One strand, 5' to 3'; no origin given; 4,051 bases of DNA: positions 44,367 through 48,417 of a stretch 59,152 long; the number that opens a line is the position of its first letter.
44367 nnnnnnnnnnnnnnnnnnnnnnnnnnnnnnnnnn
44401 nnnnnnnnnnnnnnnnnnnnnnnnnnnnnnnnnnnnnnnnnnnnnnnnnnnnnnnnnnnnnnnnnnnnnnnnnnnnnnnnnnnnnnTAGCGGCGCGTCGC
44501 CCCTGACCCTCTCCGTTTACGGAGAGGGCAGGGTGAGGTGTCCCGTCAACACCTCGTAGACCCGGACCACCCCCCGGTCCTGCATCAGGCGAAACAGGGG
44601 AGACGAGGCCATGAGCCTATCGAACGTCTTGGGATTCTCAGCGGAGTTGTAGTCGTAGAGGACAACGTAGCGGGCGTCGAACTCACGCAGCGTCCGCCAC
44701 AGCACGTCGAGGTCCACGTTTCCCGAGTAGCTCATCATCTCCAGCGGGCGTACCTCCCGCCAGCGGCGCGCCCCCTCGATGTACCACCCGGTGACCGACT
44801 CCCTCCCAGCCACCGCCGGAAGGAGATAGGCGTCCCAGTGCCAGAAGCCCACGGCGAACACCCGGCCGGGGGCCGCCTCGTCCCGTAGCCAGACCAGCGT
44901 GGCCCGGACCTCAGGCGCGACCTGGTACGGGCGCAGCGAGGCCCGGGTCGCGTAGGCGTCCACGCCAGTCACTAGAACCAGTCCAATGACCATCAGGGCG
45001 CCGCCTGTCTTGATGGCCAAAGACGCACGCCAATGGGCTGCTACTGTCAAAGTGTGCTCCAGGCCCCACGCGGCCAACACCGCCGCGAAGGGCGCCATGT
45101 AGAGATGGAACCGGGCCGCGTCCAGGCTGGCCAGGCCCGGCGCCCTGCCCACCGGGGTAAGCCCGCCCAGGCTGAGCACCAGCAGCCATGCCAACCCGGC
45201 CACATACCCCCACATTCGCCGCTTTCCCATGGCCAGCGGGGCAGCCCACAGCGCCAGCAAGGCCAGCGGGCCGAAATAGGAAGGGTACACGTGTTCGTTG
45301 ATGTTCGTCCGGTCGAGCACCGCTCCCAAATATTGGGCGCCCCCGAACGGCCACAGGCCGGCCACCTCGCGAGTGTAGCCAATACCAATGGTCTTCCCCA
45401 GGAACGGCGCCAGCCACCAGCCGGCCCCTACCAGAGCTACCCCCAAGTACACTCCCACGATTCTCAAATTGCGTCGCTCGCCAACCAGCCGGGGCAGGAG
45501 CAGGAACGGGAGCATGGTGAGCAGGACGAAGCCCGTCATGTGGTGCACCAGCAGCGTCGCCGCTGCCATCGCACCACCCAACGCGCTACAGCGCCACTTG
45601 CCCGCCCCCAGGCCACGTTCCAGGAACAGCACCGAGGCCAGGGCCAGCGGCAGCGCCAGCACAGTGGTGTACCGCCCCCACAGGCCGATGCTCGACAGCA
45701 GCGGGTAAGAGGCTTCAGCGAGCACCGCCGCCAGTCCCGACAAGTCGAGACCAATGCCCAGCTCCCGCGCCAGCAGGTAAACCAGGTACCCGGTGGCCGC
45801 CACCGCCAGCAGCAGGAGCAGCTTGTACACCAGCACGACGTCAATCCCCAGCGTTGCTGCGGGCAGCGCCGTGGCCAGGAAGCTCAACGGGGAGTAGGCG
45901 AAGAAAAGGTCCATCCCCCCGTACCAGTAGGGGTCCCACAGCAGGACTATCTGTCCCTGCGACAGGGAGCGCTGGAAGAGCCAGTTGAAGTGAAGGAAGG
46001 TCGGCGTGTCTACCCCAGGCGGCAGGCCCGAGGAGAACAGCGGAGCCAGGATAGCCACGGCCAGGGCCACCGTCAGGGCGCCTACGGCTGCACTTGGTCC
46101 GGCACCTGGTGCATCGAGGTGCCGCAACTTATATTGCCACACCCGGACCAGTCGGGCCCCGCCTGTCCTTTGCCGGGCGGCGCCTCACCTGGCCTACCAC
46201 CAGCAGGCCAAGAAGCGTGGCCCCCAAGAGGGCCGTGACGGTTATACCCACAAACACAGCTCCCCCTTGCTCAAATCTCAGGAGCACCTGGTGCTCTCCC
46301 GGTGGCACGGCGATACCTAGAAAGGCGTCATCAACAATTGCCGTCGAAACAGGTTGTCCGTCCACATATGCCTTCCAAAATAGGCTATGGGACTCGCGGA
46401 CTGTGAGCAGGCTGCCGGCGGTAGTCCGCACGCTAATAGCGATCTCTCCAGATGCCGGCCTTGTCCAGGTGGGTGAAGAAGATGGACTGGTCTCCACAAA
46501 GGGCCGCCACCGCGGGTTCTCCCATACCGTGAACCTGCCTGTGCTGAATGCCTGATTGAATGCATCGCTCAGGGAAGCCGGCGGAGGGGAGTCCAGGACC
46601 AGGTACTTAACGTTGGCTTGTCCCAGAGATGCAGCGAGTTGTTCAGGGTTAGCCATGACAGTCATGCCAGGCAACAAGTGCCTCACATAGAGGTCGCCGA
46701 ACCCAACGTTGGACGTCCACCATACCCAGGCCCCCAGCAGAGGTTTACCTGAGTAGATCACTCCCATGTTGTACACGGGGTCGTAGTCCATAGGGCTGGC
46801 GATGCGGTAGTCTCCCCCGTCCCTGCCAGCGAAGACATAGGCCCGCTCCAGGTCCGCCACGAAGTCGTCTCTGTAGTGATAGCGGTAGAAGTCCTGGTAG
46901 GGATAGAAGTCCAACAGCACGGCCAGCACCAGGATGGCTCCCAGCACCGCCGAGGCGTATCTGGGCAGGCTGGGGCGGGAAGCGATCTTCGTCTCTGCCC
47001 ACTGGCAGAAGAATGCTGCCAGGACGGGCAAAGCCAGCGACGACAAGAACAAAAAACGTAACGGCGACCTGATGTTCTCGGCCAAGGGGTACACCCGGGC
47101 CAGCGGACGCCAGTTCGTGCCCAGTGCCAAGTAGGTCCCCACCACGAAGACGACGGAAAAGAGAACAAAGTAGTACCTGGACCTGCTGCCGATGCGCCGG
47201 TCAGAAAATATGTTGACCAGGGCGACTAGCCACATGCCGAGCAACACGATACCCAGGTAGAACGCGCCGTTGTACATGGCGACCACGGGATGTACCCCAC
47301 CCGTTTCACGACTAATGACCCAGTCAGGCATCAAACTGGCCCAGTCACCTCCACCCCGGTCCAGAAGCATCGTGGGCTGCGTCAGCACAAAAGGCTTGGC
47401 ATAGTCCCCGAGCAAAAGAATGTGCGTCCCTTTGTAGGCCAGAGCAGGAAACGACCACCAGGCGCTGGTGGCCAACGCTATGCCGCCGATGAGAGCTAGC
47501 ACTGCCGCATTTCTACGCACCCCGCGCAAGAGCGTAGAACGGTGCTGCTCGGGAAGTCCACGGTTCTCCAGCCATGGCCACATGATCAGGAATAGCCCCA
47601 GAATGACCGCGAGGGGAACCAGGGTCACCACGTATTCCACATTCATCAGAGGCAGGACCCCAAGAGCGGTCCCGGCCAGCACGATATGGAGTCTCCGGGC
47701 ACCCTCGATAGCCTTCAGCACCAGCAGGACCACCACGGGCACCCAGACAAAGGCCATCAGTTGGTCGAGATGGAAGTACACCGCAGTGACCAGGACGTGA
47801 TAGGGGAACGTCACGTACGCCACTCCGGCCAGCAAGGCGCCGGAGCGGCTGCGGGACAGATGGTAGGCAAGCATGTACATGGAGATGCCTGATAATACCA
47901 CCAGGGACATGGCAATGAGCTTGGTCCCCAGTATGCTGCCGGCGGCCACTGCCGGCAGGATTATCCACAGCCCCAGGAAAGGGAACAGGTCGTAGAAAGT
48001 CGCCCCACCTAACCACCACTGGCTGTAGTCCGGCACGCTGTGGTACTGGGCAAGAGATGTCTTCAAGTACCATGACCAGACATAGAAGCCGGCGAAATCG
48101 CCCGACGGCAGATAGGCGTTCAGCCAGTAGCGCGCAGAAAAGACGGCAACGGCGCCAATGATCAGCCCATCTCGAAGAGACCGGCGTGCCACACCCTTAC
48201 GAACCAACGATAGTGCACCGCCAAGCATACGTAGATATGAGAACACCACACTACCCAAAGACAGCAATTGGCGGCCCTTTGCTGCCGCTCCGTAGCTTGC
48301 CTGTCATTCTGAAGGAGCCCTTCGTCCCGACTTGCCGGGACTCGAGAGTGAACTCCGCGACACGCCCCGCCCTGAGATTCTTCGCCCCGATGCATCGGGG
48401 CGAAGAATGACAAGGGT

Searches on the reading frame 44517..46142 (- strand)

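Call 24: search_protein_families(library=pfam, proteins=[window:44517-46142:-], max_evalue=0.00001)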
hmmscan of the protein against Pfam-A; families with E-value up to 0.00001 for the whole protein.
window:44517-46142:- (541 aa): 1 family
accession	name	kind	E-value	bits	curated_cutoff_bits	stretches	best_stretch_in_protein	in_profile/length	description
PF10131.15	PTPS_related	-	2.2e-13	50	26.4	1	83-466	4-377/621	6-pyruvoyl-tetrahydropterin synthase related domain; membrane protein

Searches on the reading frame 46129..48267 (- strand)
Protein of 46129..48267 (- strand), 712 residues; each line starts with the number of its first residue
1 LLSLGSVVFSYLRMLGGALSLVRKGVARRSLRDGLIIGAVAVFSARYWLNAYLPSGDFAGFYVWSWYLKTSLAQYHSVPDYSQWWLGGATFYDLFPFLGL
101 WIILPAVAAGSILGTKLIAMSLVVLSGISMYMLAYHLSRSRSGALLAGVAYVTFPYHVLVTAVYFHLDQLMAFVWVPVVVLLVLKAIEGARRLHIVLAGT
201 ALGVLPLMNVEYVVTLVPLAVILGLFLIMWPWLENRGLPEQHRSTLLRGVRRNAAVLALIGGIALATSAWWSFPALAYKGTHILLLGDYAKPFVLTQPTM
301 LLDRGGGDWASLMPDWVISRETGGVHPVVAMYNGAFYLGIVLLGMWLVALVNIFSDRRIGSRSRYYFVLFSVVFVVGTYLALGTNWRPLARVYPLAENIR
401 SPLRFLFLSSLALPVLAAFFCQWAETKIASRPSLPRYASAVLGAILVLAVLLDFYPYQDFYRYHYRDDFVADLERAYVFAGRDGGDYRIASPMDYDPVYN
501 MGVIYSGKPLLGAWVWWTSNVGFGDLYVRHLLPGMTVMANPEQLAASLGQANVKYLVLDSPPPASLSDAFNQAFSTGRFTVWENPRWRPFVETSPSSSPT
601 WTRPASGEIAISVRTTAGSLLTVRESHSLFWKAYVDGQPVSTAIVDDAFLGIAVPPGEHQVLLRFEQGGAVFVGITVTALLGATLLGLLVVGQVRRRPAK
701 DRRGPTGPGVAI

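Call 24: search_protein_families(library=pfam, proteins=[window:46129-48267:-], max_evalue=0.00001)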
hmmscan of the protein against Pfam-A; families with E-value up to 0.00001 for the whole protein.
window:46129-48267:- (712 aa): 1 family
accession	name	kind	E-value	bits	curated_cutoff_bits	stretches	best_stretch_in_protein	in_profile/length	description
PF09586.16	YfhO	-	2.7e-06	26.5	28.5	0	631-666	789-824/835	Bacterial membrane protein YfhO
